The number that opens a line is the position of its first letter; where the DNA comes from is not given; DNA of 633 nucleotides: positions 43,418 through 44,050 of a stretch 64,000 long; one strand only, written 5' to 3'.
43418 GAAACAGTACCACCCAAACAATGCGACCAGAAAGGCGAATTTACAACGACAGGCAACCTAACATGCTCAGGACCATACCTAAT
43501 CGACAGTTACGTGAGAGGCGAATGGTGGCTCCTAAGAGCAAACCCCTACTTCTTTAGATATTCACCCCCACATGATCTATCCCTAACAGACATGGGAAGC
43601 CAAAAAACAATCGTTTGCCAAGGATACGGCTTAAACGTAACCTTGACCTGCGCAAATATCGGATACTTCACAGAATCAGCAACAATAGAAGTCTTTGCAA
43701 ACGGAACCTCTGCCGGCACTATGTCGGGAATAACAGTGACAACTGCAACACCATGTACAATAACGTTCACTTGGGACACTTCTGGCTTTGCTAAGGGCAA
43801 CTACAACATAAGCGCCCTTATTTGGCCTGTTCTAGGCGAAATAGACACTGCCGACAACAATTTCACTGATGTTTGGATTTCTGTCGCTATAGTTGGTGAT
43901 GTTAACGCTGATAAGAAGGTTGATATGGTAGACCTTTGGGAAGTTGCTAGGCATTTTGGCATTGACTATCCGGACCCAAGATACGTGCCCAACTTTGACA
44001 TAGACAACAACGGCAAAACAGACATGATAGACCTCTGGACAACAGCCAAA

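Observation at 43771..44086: Perfect 214-bp identity between the 3' ends of two unrelated genes 17.4 kb apart, with an abrupt identity boundary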

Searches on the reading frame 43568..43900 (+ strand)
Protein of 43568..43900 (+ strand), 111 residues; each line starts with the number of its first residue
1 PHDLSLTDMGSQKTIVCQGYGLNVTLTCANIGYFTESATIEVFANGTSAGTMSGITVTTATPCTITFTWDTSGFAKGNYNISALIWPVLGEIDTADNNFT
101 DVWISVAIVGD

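Call 34: search_protein_families(library=pfam, proteins=[window:43568-43900:+], max_evalue=10)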
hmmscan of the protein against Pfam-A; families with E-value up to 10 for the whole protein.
seq(111 aa): 1 family
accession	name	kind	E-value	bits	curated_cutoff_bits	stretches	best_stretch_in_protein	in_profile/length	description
PF17957.7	Big_7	-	0.0039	18.2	24.1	1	38-83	33-70/70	Bacterial Ig domain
